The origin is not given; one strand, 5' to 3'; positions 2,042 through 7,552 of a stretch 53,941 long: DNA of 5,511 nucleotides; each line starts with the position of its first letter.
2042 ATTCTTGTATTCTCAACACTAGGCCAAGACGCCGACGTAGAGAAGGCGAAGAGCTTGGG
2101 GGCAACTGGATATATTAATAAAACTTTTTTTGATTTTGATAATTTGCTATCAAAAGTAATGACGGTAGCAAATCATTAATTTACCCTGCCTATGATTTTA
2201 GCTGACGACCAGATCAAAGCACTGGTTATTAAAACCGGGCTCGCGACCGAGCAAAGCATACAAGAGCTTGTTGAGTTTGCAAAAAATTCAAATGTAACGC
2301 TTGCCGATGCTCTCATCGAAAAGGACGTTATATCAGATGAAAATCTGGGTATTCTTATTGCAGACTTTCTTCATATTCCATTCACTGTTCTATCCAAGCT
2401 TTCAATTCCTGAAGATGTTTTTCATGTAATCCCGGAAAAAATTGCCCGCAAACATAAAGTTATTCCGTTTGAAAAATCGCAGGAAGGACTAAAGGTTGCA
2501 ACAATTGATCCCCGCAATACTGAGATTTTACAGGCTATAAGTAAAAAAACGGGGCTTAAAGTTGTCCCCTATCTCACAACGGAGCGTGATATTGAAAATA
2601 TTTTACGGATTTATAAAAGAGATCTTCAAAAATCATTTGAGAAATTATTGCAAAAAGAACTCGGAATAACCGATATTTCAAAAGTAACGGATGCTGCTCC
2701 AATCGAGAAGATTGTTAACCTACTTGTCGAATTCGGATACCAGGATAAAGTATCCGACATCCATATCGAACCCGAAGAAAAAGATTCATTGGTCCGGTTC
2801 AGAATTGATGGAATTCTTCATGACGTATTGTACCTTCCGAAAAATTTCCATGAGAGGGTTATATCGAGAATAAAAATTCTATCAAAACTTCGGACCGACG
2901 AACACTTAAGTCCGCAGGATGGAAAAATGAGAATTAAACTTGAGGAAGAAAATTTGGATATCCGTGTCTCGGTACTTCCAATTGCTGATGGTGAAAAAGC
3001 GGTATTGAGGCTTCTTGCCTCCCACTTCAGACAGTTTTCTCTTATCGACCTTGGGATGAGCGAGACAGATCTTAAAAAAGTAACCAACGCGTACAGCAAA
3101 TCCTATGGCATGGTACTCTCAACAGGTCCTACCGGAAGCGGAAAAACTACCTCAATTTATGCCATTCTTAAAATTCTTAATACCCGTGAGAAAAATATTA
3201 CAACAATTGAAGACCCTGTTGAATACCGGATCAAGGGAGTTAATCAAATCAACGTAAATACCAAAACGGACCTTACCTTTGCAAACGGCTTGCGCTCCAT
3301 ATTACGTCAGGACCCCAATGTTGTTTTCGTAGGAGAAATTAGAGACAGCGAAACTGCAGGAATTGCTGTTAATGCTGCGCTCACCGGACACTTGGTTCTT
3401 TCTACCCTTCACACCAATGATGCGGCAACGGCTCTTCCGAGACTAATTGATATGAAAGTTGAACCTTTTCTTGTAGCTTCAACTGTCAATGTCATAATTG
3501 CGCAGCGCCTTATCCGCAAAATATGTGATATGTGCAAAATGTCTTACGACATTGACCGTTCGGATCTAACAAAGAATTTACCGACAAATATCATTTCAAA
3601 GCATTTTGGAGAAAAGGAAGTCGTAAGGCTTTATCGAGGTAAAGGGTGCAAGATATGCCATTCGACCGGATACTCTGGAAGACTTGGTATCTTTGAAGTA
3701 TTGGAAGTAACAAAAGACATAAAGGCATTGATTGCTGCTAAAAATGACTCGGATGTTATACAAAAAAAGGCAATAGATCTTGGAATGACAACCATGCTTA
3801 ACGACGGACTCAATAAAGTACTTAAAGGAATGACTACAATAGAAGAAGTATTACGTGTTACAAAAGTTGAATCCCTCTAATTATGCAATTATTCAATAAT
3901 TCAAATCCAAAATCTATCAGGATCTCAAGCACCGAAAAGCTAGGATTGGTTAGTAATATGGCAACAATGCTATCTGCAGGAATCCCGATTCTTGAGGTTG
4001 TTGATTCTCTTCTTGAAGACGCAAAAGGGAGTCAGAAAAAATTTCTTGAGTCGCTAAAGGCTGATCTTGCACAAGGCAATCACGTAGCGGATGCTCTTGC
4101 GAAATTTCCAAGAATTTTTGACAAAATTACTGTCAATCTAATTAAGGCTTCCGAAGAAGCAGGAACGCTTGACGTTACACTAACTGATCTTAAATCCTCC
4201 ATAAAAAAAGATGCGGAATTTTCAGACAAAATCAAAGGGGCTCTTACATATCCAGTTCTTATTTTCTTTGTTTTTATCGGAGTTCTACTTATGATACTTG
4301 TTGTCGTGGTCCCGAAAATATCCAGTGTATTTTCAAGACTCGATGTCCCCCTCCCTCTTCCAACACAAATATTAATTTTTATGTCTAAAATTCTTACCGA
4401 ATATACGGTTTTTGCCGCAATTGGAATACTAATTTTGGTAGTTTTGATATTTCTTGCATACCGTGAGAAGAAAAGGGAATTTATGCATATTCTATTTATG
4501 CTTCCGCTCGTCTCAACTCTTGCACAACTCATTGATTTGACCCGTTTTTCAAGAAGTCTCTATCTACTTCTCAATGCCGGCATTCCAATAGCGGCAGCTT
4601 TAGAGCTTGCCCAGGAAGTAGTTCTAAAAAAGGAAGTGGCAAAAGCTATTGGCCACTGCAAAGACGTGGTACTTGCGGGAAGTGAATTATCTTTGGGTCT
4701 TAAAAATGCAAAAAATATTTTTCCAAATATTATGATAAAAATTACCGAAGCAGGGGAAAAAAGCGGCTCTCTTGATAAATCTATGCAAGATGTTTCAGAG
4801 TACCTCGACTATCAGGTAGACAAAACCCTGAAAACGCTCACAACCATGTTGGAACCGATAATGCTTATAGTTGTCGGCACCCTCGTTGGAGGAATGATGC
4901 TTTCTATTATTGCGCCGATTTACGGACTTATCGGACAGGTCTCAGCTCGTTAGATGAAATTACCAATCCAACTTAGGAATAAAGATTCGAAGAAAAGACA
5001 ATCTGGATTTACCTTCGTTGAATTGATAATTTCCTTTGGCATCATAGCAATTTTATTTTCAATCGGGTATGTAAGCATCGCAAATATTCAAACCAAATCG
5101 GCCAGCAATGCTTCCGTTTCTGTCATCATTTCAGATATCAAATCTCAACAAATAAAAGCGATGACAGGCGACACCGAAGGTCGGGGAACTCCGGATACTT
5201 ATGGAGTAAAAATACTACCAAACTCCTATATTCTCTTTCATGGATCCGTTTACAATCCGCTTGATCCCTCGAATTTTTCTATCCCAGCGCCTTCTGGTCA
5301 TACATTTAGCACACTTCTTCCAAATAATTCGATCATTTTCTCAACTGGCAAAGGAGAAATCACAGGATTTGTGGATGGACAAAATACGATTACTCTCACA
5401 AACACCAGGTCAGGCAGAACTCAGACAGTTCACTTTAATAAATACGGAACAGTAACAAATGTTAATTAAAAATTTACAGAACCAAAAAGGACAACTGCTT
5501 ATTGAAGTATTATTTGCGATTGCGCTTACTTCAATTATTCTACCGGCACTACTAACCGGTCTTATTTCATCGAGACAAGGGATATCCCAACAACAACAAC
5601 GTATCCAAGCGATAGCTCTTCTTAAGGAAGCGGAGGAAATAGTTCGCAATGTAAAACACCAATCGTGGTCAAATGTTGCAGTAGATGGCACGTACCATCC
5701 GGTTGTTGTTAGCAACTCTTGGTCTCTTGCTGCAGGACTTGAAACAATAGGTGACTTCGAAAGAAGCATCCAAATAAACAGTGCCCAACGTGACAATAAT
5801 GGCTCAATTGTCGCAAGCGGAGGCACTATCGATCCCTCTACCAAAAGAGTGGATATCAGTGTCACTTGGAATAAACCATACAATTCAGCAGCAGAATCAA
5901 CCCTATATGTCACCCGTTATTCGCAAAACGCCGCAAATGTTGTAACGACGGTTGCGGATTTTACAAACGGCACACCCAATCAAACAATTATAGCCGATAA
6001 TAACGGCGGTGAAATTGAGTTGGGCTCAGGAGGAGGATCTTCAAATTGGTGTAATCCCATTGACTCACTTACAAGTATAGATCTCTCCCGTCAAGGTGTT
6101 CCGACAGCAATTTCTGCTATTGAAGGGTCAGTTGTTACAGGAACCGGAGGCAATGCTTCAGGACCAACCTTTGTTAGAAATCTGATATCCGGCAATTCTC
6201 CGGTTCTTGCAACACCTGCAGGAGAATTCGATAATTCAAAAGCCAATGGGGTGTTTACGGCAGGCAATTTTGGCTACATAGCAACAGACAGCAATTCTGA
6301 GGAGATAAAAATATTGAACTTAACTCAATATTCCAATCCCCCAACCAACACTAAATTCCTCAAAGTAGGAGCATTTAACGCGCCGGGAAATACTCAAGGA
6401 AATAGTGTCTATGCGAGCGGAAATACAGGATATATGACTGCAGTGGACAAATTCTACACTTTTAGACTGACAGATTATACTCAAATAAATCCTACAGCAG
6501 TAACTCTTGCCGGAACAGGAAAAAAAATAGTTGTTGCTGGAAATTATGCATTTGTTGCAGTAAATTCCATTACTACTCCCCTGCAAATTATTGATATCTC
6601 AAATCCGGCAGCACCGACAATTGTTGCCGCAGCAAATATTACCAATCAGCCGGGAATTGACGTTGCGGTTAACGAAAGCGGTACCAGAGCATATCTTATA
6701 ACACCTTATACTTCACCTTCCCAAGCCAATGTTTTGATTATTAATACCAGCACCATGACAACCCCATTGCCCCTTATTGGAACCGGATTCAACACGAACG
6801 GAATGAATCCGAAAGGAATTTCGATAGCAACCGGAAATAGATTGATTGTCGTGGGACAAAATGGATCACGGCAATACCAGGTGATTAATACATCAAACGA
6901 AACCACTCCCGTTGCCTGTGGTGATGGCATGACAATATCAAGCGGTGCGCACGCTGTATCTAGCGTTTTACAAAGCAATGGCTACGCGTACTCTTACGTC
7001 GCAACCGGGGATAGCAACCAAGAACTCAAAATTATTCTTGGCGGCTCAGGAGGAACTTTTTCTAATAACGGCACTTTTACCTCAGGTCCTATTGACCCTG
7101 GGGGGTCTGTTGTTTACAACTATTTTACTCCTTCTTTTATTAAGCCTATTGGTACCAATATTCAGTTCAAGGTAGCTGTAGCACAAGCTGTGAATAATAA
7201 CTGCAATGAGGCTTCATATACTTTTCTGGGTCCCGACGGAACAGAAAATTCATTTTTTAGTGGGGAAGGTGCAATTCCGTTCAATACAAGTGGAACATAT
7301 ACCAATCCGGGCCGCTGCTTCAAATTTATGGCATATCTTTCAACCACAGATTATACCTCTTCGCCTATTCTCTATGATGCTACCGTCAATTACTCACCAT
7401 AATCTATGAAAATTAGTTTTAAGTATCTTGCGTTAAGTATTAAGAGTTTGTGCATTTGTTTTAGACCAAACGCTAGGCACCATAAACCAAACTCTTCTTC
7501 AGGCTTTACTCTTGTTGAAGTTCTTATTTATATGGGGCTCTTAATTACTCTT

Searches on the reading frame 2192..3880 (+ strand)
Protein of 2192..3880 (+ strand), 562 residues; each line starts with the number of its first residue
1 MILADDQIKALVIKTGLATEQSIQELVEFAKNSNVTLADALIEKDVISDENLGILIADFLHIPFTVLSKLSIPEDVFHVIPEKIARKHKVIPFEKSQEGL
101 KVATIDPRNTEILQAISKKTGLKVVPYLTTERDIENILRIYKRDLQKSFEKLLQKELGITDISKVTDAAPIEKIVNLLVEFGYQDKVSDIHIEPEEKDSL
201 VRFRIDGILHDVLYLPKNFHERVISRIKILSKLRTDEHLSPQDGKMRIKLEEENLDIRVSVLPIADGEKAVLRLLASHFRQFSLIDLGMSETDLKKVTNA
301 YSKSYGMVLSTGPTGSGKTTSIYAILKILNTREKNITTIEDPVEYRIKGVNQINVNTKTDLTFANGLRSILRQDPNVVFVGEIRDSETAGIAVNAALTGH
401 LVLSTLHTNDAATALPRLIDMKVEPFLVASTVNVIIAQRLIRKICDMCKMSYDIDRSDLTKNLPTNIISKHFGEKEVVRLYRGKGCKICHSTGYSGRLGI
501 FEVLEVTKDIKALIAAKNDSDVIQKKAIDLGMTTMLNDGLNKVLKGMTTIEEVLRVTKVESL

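Call 7: search_protein_families(library=pfam, proteins=[window:2192-3880:+], max_evalue=0.001)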
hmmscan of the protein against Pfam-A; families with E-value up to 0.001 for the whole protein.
window:2192-3880:+ (562 aa): 2 families
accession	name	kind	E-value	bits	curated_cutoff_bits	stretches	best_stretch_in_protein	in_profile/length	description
PF00437.27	T2SSE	-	3e-127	424.7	24.9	1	166-555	3-370/370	Type II/IV secretion system protein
PF05157.20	MshEN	-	3e-16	59.6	23.1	1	61-139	2-81/90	MshEN domain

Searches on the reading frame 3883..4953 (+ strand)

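Call 7: search_protein_families(library=pfam, proteins=[window:3883-4953:+], max_evalue=0.001)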
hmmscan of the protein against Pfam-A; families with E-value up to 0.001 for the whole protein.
window:3883-4953:+ (356 aa): 2 families
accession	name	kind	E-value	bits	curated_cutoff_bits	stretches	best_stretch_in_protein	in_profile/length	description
PF00482.28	T2SSF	-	1.1e-46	158.3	25.2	2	222-345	1-125/125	Type II secretion system (T2SS), protein F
PF20990.2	DUF2207_C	-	0.00027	21.2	33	1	44-194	67-186/247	Predicted membrane protein (DUF2207) C-terminal domain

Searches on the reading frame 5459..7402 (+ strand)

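Call 7: search_protein_families(library=pfam, proteins=[window:5459-7402:+], max_evalue=0.001)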
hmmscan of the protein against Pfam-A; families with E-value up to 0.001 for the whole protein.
window:5459-7402:+ (647 aa): 1 family
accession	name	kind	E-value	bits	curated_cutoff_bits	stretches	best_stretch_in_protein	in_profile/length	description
PF08309.17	LVIVD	-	3.3e-08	33.2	20.2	1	352-389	2-37/42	LVIVD repeat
